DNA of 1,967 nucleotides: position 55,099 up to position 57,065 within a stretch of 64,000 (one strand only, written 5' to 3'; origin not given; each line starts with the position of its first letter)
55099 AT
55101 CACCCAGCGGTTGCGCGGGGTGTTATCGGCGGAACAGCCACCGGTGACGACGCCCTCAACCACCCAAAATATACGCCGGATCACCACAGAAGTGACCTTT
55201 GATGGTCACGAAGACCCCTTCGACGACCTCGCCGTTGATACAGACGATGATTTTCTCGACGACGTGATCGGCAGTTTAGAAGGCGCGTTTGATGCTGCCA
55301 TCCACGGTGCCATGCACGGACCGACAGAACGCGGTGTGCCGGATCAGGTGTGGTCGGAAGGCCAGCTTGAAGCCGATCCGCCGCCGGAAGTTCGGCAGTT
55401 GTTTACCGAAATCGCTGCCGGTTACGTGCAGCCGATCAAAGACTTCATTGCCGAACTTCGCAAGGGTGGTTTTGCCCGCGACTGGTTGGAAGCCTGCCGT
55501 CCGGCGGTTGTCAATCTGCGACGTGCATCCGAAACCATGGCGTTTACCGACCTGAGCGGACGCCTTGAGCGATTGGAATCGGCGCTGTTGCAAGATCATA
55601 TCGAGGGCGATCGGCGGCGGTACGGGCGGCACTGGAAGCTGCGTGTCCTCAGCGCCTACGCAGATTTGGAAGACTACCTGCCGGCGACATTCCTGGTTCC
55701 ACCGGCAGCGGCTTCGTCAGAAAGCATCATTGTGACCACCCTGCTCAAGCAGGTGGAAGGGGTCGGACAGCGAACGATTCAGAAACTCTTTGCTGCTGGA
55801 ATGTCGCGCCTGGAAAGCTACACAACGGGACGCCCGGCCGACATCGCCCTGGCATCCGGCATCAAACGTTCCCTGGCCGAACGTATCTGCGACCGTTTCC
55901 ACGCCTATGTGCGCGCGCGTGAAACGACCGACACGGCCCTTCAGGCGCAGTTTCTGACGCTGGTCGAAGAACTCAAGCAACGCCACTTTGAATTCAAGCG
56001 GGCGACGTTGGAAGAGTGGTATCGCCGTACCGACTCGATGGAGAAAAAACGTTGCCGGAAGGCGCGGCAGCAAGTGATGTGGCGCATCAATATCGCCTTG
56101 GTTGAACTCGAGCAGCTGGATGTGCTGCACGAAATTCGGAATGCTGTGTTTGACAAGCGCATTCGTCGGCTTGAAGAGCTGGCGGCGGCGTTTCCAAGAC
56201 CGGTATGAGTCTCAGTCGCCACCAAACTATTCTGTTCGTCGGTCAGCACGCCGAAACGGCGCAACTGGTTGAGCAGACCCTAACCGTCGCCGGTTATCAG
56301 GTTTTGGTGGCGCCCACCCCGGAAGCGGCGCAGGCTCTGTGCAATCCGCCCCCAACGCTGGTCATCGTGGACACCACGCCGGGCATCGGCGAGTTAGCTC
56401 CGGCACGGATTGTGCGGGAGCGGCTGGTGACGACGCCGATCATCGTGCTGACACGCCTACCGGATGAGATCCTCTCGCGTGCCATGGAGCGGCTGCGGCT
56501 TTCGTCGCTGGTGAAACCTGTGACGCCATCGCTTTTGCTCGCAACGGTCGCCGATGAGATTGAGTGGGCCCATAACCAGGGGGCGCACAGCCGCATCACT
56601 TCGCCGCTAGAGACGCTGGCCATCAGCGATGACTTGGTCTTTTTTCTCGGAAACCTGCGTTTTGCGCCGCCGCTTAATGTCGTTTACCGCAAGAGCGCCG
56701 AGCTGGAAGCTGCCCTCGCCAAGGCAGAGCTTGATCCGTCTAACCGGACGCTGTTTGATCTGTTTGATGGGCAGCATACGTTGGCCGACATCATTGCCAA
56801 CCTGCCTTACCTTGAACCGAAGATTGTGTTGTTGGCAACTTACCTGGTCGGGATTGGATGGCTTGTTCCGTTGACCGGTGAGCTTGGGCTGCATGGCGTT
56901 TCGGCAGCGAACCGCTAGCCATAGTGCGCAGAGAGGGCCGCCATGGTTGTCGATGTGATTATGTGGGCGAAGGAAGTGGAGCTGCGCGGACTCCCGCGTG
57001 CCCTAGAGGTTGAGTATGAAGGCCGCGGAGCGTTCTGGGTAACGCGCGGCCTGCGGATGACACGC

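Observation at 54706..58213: Translationally coupled five-gene operon of unknown function: Hpt-like/HhH, atypical REC-wHTH, small protein, two TPRs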

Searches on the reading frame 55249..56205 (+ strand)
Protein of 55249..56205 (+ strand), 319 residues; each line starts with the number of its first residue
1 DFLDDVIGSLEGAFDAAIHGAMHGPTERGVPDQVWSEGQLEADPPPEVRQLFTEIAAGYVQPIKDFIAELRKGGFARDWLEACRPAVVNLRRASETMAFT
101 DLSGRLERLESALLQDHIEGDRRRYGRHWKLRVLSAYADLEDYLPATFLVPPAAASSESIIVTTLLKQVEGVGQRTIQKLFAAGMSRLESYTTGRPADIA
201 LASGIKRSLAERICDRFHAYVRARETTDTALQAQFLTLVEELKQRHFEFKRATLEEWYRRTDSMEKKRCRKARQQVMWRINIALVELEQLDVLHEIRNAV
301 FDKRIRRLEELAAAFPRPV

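Call 54: find_homologous_proteins(query=A4, max_evalue=1e-10)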
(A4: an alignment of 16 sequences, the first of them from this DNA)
Query A4 (16 sequences) (319 aa, profile of the alignment): 30 proteins with E <= 1e-10 among 8000 candidates.
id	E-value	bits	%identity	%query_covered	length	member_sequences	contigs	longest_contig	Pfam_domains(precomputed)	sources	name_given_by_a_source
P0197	2.0e-120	420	32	84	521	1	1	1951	-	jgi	-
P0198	2.7e-118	413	32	82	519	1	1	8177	-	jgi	jgi:hypothetical protein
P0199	8.2e-115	401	32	82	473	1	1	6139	-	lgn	-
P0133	4.2e-112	392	29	84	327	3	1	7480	PF14520.13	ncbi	-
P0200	5.4e-110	386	31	85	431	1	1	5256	PF14520.13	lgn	-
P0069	1.6e-99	351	32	93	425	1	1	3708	PF14520.13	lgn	-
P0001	2.3e-98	347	100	100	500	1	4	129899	-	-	-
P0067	1.4e-96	341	32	82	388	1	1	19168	PF14520.13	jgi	jgi:hypothetical protein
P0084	2.0e-96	341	29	82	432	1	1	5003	-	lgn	-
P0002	1.6e-94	335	88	98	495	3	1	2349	-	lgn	-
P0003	5.2e-94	333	86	98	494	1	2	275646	-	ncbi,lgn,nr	ncbi:MAG: hypothetical protein NZ585_03375 [Chloracidobacterium sp.]|nr:hypothetical protein [Chlora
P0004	2.1e-92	328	79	98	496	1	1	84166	-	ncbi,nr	ncbi:MAG: hypothetical protein CFK52_04780 [Chloracidobacterium sp. CP2_5A]|nr:MAG: hypothetical pro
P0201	2.9e-92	327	32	97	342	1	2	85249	-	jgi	-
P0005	1.9e-91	325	80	98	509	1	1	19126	-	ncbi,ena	-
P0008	1.3e-90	322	80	97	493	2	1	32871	-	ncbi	-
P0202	3.3e-88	314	29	82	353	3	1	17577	-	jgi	jgi:hypothetical protein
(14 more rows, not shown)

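Call 56: find_encoding_contigs(protein=P0201, flank=6000, max_places=1)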
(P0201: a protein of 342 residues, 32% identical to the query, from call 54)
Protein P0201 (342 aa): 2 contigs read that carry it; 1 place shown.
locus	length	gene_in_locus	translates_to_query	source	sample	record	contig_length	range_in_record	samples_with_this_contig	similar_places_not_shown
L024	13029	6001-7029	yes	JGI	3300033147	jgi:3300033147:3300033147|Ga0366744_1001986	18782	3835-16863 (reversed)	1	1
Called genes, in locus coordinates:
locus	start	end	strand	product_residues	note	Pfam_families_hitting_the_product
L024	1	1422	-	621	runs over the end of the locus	PF13167:GTP-bdg_N, PF16360:GTP-bdg_M, PF01926:MMR_HSR1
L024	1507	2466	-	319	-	PF00696:AA_kinase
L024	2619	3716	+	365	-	PF13795:HupE_UreJ_2, PF04955:HupE_UreJ (weak)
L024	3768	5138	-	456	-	PF00486:Trans_reg_C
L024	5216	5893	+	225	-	PF02230:Abhydrolase_2, PF12697:Abhydrolase_6 (weak)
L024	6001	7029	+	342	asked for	-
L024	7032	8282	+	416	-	PF00805:Pentapeptide, PF13576:Pentapeptide_3 (faint), PF13599:Pentapeptide_4 (weak), PF00805:Pentapeptide, PF13599:Pentapeptide_4 (weak), PF00805:Pentapeptide, PF13599:Pentapeptide_4 (weak), PF00805:Pentapeptide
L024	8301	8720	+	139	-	PF04519:Bactofilin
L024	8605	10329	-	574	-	PF23914:TPR_CcmH_CycH, PF13424:TPR_12 (weak), PF13432:TPR_16 (weak), PF14559:TPR_19 (weak), PF13414:TPR_11, PF13432:TPR_16, PF00515:TPR_1, PF07719:TPR_2 (weak), +14 more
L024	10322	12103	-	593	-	PF01839:FG-GAP (faint), PF13517:FG-GAP_3, PF07593:UnbV_ASPIC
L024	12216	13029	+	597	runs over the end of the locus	PF13432:TPR_16 (faint), PF00884:Sulfatase, PF01663:Phosphodiest, PF07394:DUF1501 (faint), PF13428:TPR_14 (faint), PF14559:TPR_19 (faint), PF16347:SGSH_C (weak)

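Call 58: find_encoding_contigs(protein=P0202, flank=6000, max_places=1)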
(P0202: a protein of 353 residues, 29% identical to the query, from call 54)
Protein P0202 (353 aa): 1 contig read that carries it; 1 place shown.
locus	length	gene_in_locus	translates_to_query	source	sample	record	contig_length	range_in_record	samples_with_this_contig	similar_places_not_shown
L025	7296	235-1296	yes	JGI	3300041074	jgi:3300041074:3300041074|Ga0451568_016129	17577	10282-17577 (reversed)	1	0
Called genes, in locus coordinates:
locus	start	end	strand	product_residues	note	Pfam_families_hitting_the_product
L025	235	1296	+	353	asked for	-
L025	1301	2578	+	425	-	PF00805:Pentapeptide, PF13599:Pentapeptide_4 (weak), PF13576:Pentapeptide_3 (faint), PF00805:Pentapeptide, PF13599:Pentapeptide_4 (weak), PF00805:Pentapeptide (weak)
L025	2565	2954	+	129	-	PF04519:Bactofilin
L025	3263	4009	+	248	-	PF03795:YCII (faint)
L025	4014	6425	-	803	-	PF00676:E1_dh, PF02779:Transket_pyr, PF02780:Transketolase_C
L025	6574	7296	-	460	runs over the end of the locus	PF13360:PQQ_2, PF13570:Beta-prop_ACSF4 (weak)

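Call 63: search_solved_structures(query=A4, max_evalue=10, show_alignments=5)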
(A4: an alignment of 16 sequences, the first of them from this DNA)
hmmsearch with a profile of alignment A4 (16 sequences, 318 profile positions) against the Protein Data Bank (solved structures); distinct sequences matched with E-value up to 10: 15.
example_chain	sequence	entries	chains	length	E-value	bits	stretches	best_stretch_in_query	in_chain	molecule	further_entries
2bke_A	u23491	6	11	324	1.4e-07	34.2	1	161-210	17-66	DNA REPAIR AND RECOMBINATION PROTEIN RADA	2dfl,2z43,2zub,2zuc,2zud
1pzn_A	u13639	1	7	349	4.5e-05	26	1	148-210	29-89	DNA repair and recombination protein rad51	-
1tqg_A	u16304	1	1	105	0.00033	23.1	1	44-121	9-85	Chemotaxis protein cheA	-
2ld6_A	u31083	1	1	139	0.00049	22.6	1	44-123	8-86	Chemotaxis protein CheA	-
9l94_Q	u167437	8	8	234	0.00064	22.2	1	158-263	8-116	Large ribosomal subunit protein eL32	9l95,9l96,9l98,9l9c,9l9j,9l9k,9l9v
3cma_Y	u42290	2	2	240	0.32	13.3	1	158-230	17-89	50S ribosomal protein L32e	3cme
1jj2_X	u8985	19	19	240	0.32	13.3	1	158-230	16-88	RIBOSOMAL PROTEIN L32E | 50S ribosomal protein L32E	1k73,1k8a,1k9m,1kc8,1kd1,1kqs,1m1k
1s72_Y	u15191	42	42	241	0.32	13.3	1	158-230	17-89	50S ribosomal protein L32E | RPL32E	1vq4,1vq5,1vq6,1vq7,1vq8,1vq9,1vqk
1b0x_A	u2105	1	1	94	0.51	12.7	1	172-219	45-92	PROTEIN (EPHA4 RECEPTOR TYROSINE KINASE)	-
3mxz_A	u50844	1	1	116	0.68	12.2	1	196-226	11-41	Tubulin-specific chaperone A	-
1t4g_A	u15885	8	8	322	0.9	11.8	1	158-206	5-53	DNA repair and recombination protein radA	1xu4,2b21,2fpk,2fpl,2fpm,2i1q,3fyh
2f1h_A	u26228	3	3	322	0.9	11.8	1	158-206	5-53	DNA repair and recombination protein radA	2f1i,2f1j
3ntu_A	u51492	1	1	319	0.98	11.7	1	159-206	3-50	DNA repair and recombination protein radA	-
7zd6_Z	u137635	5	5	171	1.8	10.9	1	203-271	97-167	Complex I-PDSW | NADH dehydrogenase [ubiquinone] 1 beta subcomplex subunit 10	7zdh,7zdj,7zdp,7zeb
5lnk_Z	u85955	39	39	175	1.9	10.8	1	203-271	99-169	Mitochondrial complex I, PDSW subunit | NADH:ubiquinone oxidoreductase subunit B10 | NDUFB10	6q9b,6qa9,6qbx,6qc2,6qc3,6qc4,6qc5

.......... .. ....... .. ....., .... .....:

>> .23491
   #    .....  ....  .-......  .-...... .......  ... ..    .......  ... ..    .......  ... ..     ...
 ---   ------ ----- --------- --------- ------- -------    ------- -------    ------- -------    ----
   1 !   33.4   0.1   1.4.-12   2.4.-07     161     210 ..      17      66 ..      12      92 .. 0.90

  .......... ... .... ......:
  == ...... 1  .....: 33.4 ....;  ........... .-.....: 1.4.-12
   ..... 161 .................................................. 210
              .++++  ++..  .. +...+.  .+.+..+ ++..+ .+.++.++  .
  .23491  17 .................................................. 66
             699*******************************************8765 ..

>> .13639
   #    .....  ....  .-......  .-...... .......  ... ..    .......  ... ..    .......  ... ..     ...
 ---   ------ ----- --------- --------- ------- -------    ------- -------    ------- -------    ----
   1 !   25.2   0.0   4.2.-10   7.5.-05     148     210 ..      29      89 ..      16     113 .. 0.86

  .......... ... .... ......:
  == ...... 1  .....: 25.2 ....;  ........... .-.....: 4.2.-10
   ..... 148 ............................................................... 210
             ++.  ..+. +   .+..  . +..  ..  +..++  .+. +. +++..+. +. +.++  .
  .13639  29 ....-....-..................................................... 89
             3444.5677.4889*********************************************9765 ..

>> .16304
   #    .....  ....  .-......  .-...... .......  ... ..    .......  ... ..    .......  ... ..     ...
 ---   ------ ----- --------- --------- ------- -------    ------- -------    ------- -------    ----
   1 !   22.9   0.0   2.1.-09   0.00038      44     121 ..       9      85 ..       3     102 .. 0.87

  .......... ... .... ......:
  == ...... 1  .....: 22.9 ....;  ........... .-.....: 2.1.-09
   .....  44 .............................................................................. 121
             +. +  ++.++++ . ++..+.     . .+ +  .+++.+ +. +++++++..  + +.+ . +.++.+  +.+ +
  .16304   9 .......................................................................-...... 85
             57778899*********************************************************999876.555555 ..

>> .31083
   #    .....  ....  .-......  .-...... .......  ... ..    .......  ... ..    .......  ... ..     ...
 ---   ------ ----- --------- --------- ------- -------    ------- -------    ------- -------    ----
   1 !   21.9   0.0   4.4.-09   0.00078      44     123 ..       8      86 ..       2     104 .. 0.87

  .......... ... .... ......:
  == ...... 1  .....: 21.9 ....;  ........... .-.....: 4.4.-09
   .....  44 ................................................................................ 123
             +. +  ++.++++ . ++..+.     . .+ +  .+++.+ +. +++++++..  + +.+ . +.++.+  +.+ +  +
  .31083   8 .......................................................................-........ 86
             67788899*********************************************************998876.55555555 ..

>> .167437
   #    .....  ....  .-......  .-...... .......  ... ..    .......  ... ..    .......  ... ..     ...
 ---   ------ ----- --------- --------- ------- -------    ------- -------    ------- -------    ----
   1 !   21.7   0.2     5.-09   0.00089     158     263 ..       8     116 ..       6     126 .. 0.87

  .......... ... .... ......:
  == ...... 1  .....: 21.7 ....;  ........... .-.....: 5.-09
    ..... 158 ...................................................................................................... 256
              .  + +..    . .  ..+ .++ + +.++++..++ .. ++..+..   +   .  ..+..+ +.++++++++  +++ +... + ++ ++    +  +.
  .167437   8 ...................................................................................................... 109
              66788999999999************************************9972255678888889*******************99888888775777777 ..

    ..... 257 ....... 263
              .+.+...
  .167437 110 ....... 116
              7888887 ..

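Call 64: search_protein_families(library=pfam, alignment_id=A4, max_evalue=1)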
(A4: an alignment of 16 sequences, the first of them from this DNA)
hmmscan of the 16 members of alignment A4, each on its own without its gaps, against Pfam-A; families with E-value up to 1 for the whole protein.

A. member 1, seq(319 aa): 2 families
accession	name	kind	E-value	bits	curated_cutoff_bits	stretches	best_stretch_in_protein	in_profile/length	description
PF14520.12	HHH_5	-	7e-05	23.7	27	1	165-216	3-54/57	Helix-hairpin-helix domain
PF22218.1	SAS-6_C_CC_2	-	0.037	15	27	1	204-244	3-39/52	SAS-6, C-terminal coiled coil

B. families by the number of members that match (of 16 scanned): 37 families (the first 25 are shown)
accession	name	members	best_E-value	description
PF14520.12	HHH_5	15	1.8e-07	Helix-hairpin-helix domain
PF12826.13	HHH_2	6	0.00035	Helix-hairpin-helix motif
PF10391.15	DNA_pol_lambd_f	4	0.0082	Fingers domain of DNA polymerase lambda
PF19775.4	DUF6261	2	0.015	Family of unknown function (DUF6261)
PF17765.7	MLTR_LBD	1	0.0016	MmyB-like transcription regulator ligand binding domain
PF10758.14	DUF2586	1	0.0023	Protein of unknown function (DUF2586)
PF21794.3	RAD51D_N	1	0.004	RAD51D, N-terminal domain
PF07369.16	DUF1488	1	0.013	Protein of unknown function (DUF1488)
PF12324.14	HTH_15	1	0.014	Helix-turn-helix domain of alkylmercury lyase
PF12333.14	Ipi1_N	1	0.027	Rix1 complex component involved in 60S ribosome maturation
PF15450.11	CCDC154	1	0.03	Coiled-coil domain-containing protein 154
PF20722.2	DUF6830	1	0.031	Domain of unknown function (DUF6830)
PF16326.10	ABC_tran_CTD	1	0.033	ABC transporter C-terminal domain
PF12041.13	DELLA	1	0.036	Transcriptional regulator DELLA protein N terminal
PF04909.20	Amidohydro_2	1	0.036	Amidohydrolase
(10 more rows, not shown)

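Call 93: search_protein_families(library=ncbifam, proteins=[P0201, P0202], max_evalue=0.001)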
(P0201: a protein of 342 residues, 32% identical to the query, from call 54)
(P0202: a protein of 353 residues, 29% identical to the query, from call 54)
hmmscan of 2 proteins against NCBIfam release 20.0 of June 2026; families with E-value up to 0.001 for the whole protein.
P0201 (342 aa): 1 family
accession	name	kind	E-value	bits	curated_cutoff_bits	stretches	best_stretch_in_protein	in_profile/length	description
NF003301.0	PRK04301.1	equivalog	6.3e-05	22.3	259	1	181-256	6-83/316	DNA repair and recombination protein RadA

P0202 (353 aa): 0 families

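Call 96: search_protein_families(library=pfam, proteins=[L024:7782-8279:+], max_evalue=1)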
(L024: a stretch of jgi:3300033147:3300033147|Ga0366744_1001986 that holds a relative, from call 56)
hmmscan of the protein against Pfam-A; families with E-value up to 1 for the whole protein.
L024:7782-8279:+ (166 aa): 0 families

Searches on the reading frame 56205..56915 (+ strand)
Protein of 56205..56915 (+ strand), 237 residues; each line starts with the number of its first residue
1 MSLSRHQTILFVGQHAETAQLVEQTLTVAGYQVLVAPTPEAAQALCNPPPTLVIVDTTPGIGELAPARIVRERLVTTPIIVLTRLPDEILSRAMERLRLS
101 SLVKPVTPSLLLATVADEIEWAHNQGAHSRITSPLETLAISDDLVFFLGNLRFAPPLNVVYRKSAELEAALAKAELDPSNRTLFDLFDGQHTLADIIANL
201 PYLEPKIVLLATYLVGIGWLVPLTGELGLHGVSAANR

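Call 3: search_protein_families(library=pfam, proteins=[window:56205-56915:+], max_evalue=1)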
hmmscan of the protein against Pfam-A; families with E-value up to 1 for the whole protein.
window:56205-56915:+ (237 aa): 1 family
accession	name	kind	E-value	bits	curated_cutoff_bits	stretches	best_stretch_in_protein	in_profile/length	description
PF00072.30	Response_reg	-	0.00036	21.1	30.2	1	9-115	1-110/111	Response regulator receiver domain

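Call 4: search_protein_families(library=ncbifam, proteins=[window:56205-56915:+], max_evalue=1)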
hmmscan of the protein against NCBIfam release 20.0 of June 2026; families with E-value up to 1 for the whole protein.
window:56205-56915:+ (237 aa): 16 families
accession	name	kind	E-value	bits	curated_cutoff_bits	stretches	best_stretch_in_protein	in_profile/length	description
NF007977.0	PRK10701.1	equivalog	3.4e-05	23.4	330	1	7-125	2-122/241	two-component system response regulator RstA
TIGR02154.1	PhoB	equivalog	0.00043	19.6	296.2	1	7-121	3-122/226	phosphate regulon transcriptional regulator PhoB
NF010411.0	PRK13837.1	equivalog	0.0015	16.6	647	1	3-129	694-822/828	two-component system VirA-like sensor kinase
NF007005.1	PRK09468.1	equivalog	0.0018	17.8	331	1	6-116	3-116/237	osmolarity response regulator transcription factor OmpR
NF045944.1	ResRegRpaBCyano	equivalog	0.0019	17.6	330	1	12-112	3-105/229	response regulator transcription factor RpaB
NF047793.1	ResRegPgtA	equivalog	0.0029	16.5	650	1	3-118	2-120/414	two-component system response regulator PgtA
NF045914.1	RespRegNblR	equivalog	0.0064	16.1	300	1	2-83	2-85/228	response regulator transcription factor NblR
NF040534.1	resp_reg_YycF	equivalog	0.0076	15.5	340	1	8-91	2-86/231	response regulator YycF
TIGR02902.1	spore_lonB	equivalog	0.012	14.3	723.3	1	43-74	79-110/531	ATP-dependent protease LonB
NF052313.1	T9SS_RR_PorX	equivalog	0.019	13.8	300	1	28-120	22-117/513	T9SS response regulator signal transducer PorX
NF041832.1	near_NosP_CTERM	subfamily_domain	0.032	13.3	400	1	6-115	251-366/370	NahK/ErcS family hybrid sensor histidine kinase/response regulator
NF004343.0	PRK05723.1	equivalog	0.11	12.5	204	1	13-65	12-64/151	flavodoxin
TIGR01387.1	cztR_silR_copR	subfamily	0.11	12.2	279.2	1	9-127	1-122/218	heavy metal response regulator transcription factor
NF010076.0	PRK13557.1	subfamily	0.14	10.6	631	1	6-107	415-521/540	histidine kinase famiy protein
NF007663.1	PRK10336.1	equivalog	0.15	11.8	345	1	37-105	32-102/219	quorum sensing response regulator transcription factor QseB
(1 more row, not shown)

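Call 20: find_homologous_proteins(query=window:56205-56915:+, max_evalue=0.001)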
Query window:56205-56915:+ (237 aa): 10 proteins with E <= 0.001 among 2893 candidates.
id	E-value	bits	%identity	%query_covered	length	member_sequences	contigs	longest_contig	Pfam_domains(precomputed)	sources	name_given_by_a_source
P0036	3.2e-147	506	100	100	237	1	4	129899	-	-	-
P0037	6.1e-114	397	78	99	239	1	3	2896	-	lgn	-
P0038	1.8e-111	389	79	96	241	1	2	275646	-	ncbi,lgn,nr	ncbi:MAG: hypothetical protein NZ585_03370 [Chloracidobacterium sp.]|nr:hypothetical protein [Chlora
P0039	2.7e-102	359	74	98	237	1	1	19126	-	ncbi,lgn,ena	-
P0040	1.7e-101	356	73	98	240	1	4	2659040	-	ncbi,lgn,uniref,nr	ncbi:MAG: response regulator transcription factor [Chloracidobacterium sp.]|uniref:Response regulato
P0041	2.3e-97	343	72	95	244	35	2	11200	-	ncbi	-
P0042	7.0e-97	341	72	94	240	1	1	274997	-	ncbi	ncbi:MAG: hypothetical protein ACUVR8_05465 [Acidobacteriota bacterium]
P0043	1.3e-96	340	71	96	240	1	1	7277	-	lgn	-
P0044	2.2e-95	336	73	95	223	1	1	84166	PF00072.31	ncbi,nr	ncbi:MAG: hypothetical protein CFK52_04785 [Chloracidobacterium sp. CP2_5A]|nr:MAG: hypothetical pro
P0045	9.5e-93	328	72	94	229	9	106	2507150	-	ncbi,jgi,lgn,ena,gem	jgi:DNA-binding response OmpR family regulator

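Call 39: predict_structure(alignment_id=A2)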
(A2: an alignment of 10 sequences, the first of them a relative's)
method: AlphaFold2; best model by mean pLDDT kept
length: 237 residues; sequences in the alignment: 10
mean_pLDDT: 72.2   pTM: 0.47
mean pLDDT of the five models: 72.2, 64.2, 63.4, 62.4, 62.0
residues with pLDDT >= 90: 19; 70-90: 128; 50-70: 61; < 50: 29
segments of 3 or more residues with pLDDT < 50: 1-4, 128-139, 225-237
pLDDT, mean of each block of 10 residues (from residue 1): 61 84 75 88 82 78 73 79 69 64 65 64 53 39 65 85 90 79 84 86 80 88 55 33
secondary structure, 60 per line:
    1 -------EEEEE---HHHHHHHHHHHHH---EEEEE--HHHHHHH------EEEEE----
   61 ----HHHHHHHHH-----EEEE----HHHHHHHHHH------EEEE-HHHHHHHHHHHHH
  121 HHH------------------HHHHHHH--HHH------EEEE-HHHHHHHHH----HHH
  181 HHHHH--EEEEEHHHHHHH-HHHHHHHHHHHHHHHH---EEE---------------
elements in order: E8-12 H16-28 E32-36 H39-45 E52-56 H65-73 E79-82 H87-96 E103-106 H108-123 H142-148 E160-163 H165-173 H178-185 E188-192 H193-199 H201-216 E220-222

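Call 41: fold_search(model_id=the predicted structure, library=pdb)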
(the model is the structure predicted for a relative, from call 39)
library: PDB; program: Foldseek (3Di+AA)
matches with E <= 10: 1685; with E <= 0.001: 198
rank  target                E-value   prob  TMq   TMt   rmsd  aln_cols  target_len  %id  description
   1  7pv7_A                1.3e-05  1.00  0.41  0.20  12.0       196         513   21  Crystal structure of dimeric Porphyromonas gingivalis PorX, a type 9 secretion system response regulator. (released 2022-12-14)
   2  7pvk_A                1.4e-05  1.00  0.40  0.20  12.1       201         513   20  X-ray structure of dimeric PorX (T272A mutant), in complex with pGpG. (released 2022-12-14)
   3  6oec_F                1.7e-05  1.00  0.43  0.65  11.2       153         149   22  Yeast Spc42 Trimeric Coiled-Coil Amino Acids 181-211 fused to PDB: 3H5I (released 2019-04-24)
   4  7pva_B                1.9e-05  1.00  0.39  0.20  12.9       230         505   18  1.9 Angstrom crystal structure of dimeric PorX, co-crystallized in the presence of zinc (released 2022-12-14)
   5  3f7a_B                2.3e-05  1.00  0.38  0.25  19.6       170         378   25  Structure of Orthorhombic crystal form of Pseudomonas aeruginosa RssB (released 2009-11-24)
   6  4hnr                  2.5e-05  1.00  0.38  0.70   4.3       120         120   26  High resolution structure of Chemotaxis response regulator CheY4 of Vibrio cholerae (released 2013-10-02)
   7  1nxp                  2.8e-05  1.00  0.40  0.75   3.1       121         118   20  MicArec pH4.5 (released 2004-02-17)
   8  5hm6_A                3.0e-05  1.00  0.38  0.71   4.3       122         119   28  N-terminal domain of BfmR from Acinetobacter baumannii (released 2017-01-18)
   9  8tff_A                3.4e-05  1.00  0.41  0.20   4.2       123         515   19  PorX with BeF3 phosphate analog (released 2024-04-17)
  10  6ifh                  3.9e-05  1.00  0.41  0.76   3.2       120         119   17  Unphosphorylated Spo0F from Paenisporosarcina sp. TG-14 (released 2019-01-16)
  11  1nxs                  3.9e-05  1.00  0.40  0.76   2.9       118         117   22  MicArec pH4.9 (released 2004-02-17)
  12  8fk2_A                4.1e-05  1.00  0.41  0.76   3.4       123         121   23  The N-terminal VicR from Streptococcus mutans (released 2023-10-25)
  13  6oec_I                4.1e-05  1.00  0.42  0.63   4.7       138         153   21  Yeast Spc42 Trimeric Coiled-Coil Amino Acids 181-211 fused to PDB: 3H5I (released 2019-04-24)
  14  6br7_A                4.4e-05  1.00  0.39  0.70   4.3       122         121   28  Beryllium fluorinated receiver domain of BfmR from Acinetobacter baumannii (released 2018-02-21)
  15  3eq2_B                4.4e-05  1.00  0.41  0.27  19.4       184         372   21  Structure of Hexagonal Crystal form of Pseudomonas aeruginosa RssB (released 2009-10-20)
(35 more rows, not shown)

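Call 92: search_protein_families(library=padloc, proteins=[window:56205-56915:+], max_evalue=0.01)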
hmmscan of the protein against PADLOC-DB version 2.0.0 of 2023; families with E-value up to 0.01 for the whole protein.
window:56205-56915:+ (237 aa): 1 family
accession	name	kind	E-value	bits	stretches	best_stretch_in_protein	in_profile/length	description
PDLC04055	PD-T4-6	-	0.0046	13.8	1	6-120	365-484/496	-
